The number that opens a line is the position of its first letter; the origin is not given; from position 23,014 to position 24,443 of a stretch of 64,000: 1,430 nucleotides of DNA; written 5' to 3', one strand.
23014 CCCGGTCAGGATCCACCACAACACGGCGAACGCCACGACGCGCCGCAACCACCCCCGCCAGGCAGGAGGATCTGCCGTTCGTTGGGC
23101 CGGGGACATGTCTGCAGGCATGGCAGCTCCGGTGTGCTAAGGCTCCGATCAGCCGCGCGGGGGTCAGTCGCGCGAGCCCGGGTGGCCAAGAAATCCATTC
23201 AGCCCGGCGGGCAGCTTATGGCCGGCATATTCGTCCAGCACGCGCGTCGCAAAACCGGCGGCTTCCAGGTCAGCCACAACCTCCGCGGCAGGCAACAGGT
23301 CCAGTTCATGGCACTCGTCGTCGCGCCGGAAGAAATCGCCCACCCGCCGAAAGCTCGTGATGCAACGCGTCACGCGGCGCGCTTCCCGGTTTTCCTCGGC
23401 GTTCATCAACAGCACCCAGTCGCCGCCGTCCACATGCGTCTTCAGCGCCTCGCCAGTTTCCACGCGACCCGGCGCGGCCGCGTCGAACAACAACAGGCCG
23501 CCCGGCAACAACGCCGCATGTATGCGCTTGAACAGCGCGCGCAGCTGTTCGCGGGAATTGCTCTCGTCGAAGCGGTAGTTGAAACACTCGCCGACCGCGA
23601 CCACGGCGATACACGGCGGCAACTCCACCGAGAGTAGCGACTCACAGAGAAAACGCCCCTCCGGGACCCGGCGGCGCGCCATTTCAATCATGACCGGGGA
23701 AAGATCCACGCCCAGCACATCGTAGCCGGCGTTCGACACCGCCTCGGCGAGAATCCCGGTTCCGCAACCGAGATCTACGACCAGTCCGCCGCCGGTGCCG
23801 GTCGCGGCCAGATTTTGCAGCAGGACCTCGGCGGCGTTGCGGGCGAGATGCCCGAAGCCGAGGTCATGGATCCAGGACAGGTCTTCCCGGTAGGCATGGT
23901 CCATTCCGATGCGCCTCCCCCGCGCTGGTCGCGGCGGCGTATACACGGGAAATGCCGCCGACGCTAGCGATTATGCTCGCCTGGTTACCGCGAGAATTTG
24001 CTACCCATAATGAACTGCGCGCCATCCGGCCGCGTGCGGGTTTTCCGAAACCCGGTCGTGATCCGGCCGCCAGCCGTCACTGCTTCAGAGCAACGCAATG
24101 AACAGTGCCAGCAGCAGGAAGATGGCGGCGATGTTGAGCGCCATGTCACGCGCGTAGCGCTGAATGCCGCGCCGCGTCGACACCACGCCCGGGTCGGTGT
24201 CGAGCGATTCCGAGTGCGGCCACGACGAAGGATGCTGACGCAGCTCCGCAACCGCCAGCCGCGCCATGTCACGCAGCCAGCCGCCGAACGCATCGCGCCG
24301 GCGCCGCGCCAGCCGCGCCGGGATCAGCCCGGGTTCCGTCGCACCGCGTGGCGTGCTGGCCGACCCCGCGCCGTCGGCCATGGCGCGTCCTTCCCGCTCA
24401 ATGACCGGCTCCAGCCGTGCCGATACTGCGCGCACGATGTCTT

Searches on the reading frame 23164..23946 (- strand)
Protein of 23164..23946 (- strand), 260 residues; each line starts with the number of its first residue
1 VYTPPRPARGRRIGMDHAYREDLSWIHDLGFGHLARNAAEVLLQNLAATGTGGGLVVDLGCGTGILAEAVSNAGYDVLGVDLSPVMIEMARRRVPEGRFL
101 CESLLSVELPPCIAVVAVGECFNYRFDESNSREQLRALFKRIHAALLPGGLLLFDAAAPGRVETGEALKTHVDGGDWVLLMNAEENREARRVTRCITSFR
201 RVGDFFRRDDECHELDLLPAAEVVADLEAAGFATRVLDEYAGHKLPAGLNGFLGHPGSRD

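Call 7: search_protein_families(library=pfam, proteins=[window:23164-23946:-], max_evalue=0.01)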
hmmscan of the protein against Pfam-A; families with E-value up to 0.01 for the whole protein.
window:23164-23946:- (260 aa): 7 families
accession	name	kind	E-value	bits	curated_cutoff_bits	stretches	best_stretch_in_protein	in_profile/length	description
PF13649.12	Methyltransf_25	-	9.4e-14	52.3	27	1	56-150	1-97/97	Methyltransferase domain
PF08241.18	Methyltransf_11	-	1.3e-11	45.5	21.2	1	57-154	1-95/95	Methyltransferase domain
PF13489.12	Methyltransf_23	-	8.5e-10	39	27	1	37-156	7-118/164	Methyltransferase domain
PF08242.18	Methyltransf_12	-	7e-09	36.8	30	1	57-152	1-98/98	Methyltransferase domain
PF06325.19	PrmA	-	4.7e-05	23.5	22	1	41-92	150-202/296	Ribosomal protein L11 methyltransferase (PrmA)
PF05175.20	MTS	-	5.1e-05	23.4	23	1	38-94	19-75/170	Methyltransferase small domain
PF13847.12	Methyltransf_31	-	0.00021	21.4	27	1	56-93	7-47/145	Methyltransferase domain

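Call 84: search_protein_families(library=ncbifam, proteins=[window:23164-23904:-], max_evalue=0.001)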
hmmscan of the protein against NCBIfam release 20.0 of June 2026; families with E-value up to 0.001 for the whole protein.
window:23164-23904:- (246 aa): 22 families
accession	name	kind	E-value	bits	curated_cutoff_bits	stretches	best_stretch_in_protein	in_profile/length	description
NF041820.1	daptide_MTase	equivalog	6.9e-14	51.9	175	2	32-84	30-82/243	daptide-type RiPP biosynthesis methyltransferase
NF043040.1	corrin_prot_MT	hypoth_equivalog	7.5e-12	45.1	180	1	14-82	16-85/216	corrinoid protein-associated methyltransferase CpaM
TIGR02021.1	BchM-ChlM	equivalog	6.4e-11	42.1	158.9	1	25-82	41-98/218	magnesium protoporphyrin IX methyltransferase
NF045667.1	MTase_DVU1556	equivalog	4.6e-09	36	155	1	37-169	21-130/213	DVU_1556 family methyltransferase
TIGR01983.1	UbiG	equivalog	3.7e-08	32.9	102.95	1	39-79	50-90/228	bifunctional 2-polyprenyl-6-hydroxyphenol methylase/3-demethylubiquinol 3-O-methyltransferase UbiG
TIGR02072.1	BioC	equivalog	1.3e-07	31.7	184.95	1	20-143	15-135/244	malonyl-ACP O-methyltransferase BioC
NF007610.0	PRK10258.1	equivalog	8.5e-07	28.6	342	1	18-93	24-97/251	malonyl-ACP O-methyltransferase BioC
NF001790.0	PRK00517.3-3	equivalog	3.3e-06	26.7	269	1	17-78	101-163/262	50S ribosomal protein L11 methyltransferase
NF011529.0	PRK14968.1-3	equivalog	7e-06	25.6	162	1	26-78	24-74/198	putative methyltransferase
TIGR00406.1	prmA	equivalog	2.1e-05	24.1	183.15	1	16-78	137-200/288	50S ribosomal protein L11 methyltransferase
NF002463.0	PRK01683.1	equivalog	2.2e-05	24.2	297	1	39-88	32-83/258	trans-aconitate 2-methyltransferase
NF001244.0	PRK00216.1-5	equivalog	5.7e-05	22.5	216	1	41-82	51-95/236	bifunctional demethylmenaquinone methyltransferase/2-methoxy-6-polyprenyl-1,4-benzoquinol methylase UbiE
TIGR01934.1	MenG_MenH_UbiE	subfamily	8.5e-05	22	158.35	1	42-82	43-84/223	ubiquinone/menaquinone biosynthesis methyltransferase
TIGR00537.1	hemK_rel_arch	hypoth_equivalog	0.0001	22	87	1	28-78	11-59/179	HemK2/MTQ2 family protein methyltransferase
TIGR00740.1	TIGR00740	equivalog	0.00025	20.8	193.3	1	38-140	53-159/239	carboxy-S-adenosyl-L-methionine synthase CmoA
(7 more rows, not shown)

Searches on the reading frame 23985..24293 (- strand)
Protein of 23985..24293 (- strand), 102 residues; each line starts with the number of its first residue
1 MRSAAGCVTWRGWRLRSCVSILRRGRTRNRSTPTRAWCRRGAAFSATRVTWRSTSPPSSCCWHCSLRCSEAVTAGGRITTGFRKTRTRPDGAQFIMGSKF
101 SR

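Call 7: search_protein_families(library=pfam, proteins=[window:23985-24293:-], max_evalue=0.01)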
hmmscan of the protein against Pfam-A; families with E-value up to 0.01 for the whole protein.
window:23985-24293:- (102 aa): 0 families
